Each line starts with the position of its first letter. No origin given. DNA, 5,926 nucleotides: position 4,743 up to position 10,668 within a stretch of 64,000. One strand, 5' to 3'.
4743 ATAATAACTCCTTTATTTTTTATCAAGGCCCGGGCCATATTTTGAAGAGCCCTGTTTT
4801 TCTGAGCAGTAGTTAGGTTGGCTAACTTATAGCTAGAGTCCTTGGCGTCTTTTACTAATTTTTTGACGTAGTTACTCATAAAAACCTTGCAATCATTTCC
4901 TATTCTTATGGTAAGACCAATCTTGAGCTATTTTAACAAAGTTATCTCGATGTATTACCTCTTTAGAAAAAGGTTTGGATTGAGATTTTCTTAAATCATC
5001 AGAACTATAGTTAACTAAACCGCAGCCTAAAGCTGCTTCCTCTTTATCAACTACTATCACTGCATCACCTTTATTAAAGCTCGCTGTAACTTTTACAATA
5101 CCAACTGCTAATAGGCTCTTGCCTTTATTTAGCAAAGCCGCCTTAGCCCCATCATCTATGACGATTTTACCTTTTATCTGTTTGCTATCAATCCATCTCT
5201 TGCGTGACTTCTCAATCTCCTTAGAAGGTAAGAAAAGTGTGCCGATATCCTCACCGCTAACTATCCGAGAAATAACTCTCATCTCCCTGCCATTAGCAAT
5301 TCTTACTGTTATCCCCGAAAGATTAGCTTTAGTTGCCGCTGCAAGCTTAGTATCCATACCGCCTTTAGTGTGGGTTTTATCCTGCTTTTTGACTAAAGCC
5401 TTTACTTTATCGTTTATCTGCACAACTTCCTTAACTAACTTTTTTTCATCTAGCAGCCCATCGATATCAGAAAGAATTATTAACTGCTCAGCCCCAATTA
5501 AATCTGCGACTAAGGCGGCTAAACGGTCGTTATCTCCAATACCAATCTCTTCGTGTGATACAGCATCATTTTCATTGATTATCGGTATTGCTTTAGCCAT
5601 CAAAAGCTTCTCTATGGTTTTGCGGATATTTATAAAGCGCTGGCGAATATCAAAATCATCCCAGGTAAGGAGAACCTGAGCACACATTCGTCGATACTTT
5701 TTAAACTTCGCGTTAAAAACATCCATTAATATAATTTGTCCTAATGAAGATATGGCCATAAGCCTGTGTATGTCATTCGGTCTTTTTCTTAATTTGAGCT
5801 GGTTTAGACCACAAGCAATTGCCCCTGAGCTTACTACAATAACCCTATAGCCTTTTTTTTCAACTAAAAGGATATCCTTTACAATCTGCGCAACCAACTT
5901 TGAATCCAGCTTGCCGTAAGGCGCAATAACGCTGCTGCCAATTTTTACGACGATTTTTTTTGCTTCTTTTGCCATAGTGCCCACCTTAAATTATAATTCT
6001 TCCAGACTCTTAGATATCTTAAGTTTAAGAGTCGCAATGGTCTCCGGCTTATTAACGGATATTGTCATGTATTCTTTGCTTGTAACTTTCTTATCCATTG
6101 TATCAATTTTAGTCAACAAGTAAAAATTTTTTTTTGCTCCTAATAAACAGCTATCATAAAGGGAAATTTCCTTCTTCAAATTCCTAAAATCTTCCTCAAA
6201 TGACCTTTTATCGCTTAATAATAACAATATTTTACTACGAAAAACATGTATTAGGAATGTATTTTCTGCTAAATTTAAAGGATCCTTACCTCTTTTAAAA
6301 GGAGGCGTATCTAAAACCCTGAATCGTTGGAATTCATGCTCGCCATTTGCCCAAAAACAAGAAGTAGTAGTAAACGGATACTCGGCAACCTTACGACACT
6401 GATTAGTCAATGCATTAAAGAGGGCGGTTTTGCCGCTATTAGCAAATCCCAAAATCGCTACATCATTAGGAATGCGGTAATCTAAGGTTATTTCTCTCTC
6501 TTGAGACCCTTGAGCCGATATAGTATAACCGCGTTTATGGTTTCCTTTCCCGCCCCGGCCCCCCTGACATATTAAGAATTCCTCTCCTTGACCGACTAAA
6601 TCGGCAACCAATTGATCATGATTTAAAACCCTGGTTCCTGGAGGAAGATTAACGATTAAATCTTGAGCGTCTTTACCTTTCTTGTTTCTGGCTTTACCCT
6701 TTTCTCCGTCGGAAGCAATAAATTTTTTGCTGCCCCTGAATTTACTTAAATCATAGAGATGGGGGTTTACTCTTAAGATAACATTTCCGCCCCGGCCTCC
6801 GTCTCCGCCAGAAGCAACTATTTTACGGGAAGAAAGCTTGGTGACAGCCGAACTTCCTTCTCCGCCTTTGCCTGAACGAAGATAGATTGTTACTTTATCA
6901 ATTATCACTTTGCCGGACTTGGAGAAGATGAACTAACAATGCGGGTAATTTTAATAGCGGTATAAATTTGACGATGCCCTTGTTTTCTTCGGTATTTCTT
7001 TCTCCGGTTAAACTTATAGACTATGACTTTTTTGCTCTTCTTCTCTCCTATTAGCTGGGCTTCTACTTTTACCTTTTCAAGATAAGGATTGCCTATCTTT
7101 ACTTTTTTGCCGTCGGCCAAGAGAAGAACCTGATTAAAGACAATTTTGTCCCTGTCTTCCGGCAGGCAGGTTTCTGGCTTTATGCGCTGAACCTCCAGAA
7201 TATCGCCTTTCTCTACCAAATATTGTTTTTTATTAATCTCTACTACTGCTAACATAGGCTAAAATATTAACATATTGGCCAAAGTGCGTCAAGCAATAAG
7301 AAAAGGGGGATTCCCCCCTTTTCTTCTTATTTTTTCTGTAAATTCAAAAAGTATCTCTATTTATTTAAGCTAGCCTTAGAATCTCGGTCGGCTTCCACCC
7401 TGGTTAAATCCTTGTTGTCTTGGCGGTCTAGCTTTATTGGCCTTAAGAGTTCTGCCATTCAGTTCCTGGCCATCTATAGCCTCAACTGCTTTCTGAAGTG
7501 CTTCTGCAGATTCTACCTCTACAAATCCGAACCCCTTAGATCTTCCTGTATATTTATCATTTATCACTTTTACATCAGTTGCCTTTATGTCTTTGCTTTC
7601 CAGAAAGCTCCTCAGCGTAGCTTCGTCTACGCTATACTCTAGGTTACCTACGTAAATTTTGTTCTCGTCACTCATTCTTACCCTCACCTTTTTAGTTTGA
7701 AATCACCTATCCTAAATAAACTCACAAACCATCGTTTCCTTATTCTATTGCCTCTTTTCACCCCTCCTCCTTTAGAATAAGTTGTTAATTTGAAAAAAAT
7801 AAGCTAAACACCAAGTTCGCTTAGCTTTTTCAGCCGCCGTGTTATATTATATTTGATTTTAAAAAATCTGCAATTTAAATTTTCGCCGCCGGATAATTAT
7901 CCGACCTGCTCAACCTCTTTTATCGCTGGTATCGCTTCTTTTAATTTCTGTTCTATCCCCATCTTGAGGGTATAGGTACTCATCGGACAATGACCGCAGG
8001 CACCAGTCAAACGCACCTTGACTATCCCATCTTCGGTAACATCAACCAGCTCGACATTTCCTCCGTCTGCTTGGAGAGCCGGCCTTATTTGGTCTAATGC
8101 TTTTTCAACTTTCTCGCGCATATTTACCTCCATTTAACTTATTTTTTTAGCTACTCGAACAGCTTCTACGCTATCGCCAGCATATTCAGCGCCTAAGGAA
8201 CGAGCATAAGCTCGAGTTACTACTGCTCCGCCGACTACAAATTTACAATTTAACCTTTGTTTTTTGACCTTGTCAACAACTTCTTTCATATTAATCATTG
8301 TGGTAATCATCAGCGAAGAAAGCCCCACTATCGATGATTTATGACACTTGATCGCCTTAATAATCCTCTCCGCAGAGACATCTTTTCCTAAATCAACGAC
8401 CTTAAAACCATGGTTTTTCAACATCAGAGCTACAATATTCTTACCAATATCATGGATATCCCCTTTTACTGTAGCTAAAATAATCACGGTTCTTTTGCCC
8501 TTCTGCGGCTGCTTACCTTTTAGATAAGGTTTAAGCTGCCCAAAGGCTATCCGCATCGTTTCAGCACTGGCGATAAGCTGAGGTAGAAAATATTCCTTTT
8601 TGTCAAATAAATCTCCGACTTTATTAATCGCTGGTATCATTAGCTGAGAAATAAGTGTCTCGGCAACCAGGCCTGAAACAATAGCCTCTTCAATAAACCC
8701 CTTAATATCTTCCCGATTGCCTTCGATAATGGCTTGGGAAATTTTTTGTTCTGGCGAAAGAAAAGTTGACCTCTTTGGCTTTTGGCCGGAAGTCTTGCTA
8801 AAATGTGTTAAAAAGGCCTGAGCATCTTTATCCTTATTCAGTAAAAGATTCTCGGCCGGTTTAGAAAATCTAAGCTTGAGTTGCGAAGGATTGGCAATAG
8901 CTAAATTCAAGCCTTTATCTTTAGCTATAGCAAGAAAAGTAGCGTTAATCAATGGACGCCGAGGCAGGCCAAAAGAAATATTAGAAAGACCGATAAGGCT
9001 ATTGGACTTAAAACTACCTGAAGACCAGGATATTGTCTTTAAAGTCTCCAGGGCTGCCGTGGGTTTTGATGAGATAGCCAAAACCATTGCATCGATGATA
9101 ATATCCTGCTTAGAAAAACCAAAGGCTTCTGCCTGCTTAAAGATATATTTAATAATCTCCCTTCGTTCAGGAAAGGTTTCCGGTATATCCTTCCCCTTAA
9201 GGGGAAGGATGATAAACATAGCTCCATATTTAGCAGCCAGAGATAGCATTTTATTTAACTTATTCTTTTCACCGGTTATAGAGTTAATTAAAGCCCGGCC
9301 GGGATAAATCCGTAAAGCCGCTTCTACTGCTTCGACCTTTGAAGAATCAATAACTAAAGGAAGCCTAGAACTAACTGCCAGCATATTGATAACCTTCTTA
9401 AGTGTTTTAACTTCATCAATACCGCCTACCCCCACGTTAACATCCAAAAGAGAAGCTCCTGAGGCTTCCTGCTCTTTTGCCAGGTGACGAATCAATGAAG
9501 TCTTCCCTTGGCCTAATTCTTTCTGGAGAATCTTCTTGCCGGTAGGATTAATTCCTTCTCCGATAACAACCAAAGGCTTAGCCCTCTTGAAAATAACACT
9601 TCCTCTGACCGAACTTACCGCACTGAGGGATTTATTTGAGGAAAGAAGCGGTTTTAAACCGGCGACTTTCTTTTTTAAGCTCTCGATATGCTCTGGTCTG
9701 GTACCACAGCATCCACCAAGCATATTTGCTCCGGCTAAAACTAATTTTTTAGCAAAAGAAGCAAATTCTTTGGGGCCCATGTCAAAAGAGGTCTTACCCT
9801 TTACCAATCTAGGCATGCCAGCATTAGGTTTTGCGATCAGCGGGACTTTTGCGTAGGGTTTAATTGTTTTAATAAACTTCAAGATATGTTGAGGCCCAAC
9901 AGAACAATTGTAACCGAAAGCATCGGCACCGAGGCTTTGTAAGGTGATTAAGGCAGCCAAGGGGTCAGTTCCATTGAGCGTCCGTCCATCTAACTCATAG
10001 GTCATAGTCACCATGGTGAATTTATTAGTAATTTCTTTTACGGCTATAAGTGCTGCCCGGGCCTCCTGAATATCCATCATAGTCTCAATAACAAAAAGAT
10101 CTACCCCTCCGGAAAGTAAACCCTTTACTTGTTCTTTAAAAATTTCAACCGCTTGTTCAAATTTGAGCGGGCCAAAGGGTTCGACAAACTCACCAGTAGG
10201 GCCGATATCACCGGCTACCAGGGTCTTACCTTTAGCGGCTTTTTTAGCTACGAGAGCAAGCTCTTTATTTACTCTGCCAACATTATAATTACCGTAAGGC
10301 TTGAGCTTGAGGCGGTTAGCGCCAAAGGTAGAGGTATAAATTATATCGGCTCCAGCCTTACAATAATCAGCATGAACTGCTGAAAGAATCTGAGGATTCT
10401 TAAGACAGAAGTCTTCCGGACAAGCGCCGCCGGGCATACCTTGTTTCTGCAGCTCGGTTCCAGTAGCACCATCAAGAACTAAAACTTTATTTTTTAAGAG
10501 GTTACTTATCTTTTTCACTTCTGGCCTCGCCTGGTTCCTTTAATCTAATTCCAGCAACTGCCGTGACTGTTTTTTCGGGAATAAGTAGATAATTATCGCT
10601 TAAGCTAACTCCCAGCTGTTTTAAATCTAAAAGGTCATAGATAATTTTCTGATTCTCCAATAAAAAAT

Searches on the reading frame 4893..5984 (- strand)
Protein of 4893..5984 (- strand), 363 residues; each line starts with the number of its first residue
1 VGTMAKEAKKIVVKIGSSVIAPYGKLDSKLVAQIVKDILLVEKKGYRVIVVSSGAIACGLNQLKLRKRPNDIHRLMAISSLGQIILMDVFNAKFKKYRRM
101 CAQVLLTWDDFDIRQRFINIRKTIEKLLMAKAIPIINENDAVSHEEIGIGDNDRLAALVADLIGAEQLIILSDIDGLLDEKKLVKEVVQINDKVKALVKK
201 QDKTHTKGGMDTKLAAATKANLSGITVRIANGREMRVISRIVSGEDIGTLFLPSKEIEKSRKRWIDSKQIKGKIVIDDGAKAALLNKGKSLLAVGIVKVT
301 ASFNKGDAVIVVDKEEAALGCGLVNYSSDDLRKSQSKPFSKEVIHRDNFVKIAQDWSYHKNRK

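Call 67: search_protein_families(library=pfam, proteins=[window:4893-5984:-], max_evalue=0.00001)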
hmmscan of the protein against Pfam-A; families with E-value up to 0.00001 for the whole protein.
window:4893-5984:- (363 aa): 2 families
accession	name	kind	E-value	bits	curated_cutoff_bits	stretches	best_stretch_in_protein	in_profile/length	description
PF00696.33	AA_kinase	-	1.4e-37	130.1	24.9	1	9-231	1-234/234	Amino acid kinase family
PF01472.26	PUA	-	4.9e-19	68.5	24.8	1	272-344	1-71/74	PUA domain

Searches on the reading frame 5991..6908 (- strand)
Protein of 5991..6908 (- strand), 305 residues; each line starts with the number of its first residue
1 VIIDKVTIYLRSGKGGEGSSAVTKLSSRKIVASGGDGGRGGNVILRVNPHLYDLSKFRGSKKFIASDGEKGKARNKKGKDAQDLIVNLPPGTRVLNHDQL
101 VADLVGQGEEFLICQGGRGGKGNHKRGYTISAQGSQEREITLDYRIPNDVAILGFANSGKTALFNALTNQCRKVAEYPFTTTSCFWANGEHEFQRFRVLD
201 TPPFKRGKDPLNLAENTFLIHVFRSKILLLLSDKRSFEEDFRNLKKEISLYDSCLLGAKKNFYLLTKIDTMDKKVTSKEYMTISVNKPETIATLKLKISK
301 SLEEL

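Call 67: search_protein_families(library=pfam, proteins=[window:5991-6908:-], max_evalue=0.00001)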
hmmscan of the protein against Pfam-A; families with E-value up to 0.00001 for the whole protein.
window:5991-6908:- (305 aa): 3 families
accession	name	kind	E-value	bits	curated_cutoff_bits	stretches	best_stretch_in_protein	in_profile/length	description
PF01018.28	GTP1_OBG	-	5.8e-34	117.4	27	1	3-125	1-126/155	GTP1/OBG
PF01926.29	MMR_HSR1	-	5.8e-14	52.6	21.9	1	149-251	1-99/113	50S ribosome-binding GTPase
PF02421.24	FeoB_N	-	2.4e-07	30.8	27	1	149-202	2-55/156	Ferrous iron transport protein B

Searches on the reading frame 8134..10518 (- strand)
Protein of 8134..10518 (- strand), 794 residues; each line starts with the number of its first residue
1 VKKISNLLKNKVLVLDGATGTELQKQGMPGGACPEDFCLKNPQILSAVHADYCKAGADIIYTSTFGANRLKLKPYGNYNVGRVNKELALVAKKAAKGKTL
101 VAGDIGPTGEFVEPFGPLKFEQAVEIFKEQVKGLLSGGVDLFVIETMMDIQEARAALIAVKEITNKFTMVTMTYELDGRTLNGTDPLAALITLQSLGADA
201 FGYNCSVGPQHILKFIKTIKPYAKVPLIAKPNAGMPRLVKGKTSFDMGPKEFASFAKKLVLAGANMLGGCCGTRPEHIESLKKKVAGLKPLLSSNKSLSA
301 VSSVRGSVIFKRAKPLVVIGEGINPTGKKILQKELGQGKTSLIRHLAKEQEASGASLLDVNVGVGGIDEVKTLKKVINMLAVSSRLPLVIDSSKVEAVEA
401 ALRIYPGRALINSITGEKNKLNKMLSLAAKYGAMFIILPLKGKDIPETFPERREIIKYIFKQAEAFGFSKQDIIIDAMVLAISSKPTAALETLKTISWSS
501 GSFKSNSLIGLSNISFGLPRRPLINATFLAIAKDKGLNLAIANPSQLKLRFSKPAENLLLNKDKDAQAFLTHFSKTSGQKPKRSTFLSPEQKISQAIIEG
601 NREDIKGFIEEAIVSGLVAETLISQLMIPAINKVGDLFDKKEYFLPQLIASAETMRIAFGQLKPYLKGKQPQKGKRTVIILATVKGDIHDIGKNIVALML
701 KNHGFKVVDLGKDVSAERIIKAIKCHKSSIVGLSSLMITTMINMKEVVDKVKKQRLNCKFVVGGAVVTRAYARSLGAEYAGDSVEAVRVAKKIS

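Call 67: search_protein_families(library=pfam, proteins=[window:8134-10518:-], max_evalue=0.00001)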
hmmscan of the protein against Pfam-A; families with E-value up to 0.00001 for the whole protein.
window:8134-10518:- (794 aa): 4 families
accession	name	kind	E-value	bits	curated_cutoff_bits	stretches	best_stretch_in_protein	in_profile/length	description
PF02574.22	S-methyl_trans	-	7.3e-72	243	22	1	13-285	1-283/283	Homocysteine S-methyltransferase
PF02310.24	B12-binding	-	5.5e-26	91.2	32.1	1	679-782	3-106/121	B12 binding domain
PF00809.28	Pterin_bind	-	7.1e-25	88.5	25.5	1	323-541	4-242/244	Pterin binding enzyme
PF02607.22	B12-binding_2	-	4e-19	69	23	1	591-663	3-74/74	B12 binding domain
